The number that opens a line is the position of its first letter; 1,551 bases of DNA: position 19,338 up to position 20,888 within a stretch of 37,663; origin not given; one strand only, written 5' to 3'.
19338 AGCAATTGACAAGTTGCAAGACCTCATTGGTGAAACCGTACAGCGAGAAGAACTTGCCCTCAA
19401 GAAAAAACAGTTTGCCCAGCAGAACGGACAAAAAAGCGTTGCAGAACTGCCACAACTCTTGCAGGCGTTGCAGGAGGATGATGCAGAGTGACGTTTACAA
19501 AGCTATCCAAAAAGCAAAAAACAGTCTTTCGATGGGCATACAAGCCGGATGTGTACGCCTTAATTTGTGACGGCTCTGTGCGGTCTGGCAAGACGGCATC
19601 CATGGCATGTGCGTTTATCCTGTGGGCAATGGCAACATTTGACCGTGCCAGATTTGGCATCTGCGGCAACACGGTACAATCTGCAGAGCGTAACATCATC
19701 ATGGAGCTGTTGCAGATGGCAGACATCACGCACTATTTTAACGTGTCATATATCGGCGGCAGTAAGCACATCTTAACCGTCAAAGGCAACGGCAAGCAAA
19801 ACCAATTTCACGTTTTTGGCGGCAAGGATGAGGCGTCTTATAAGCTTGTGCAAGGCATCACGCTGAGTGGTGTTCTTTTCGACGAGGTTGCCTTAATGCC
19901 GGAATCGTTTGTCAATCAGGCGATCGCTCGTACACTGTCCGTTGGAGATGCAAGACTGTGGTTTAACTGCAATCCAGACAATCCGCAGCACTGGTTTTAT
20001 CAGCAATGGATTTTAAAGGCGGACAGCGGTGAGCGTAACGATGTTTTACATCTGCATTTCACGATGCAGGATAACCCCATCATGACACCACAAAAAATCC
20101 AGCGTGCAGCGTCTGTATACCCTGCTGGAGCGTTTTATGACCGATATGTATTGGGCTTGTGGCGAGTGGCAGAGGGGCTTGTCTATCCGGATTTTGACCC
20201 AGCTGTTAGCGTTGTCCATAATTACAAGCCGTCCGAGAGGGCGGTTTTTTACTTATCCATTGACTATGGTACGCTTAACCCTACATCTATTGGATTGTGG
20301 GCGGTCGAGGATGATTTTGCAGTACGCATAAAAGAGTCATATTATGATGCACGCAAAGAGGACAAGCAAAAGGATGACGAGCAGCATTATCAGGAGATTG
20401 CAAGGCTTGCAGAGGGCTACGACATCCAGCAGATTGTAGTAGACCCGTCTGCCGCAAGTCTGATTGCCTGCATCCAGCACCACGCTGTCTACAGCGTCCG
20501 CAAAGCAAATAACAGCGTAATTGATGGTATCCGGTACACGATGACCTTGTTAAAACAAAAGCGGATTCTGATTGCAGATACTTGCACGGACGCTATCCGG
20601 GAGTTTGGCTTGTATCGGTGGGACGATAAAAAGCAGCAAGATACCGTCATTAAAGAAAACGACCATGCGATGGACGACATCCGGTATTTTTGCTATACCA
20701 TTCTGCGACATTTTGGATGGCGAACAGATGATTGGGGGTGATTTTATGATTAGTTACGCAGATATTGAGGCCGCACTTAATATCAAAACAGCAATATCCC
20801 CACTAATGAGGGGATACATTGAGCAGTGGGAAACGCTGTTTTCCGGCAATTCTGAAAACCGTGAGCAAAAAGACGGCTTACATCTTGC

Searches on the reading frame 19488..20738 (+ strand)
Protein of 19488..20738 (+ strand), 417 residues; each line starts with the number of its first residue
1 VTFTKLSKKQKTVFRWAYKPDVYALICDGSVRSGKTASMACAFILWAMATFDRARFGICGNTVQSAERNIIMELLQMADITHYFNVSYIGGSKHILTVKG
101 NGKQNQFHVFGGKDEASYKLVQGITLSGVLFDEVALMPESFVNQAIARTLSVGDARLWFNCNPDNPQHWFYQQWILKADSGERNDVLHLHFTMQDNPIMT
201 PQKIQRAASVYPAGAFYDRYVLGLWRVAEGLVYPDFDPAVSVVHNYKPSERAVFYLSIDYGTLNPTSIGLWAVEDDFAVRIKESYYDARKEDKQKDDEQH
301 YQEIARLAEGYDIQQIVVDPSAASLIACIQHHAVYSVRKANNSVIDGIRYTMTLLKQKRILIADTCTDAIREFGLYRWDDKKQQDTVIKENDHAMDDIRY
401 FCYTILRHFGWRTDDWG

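Call 71: search_protein_families(library=phrogs, proteins=[window:19488-20738:+], max_evalue=0.00001)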
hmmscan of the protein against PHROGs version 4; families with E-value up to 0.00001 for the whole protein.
window:19488-20738:+ (417 aa): 7 families
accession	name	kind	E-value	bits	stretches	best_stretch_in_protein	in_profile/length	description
phrog_2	-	head and packaging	2.7e-45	156.4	1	5-406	266-593/807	terminase large subunit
phrog_10250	-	head and packaging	9.6e-35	121.3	1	214-406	7-216/228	terminase large subunit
phrog_5653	-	head and packaging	7.6e-24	85.5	1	223-407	1-182/199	terminase large subunit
phrog_6672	-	head and packaging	3.5e-18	66.6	1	300-407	19-131/145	terminase large subunit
phrog_3717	-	head and packaging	1.4e-08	35.6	1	13-262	14-260/277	terminase large subunit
phrog_979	-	head and packaging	2.8e-07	30.6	1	3-172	151-312/642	terminase large subunit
phrog_29775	-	unknown function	3.5e-07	31.1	1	93-206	66-172/212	-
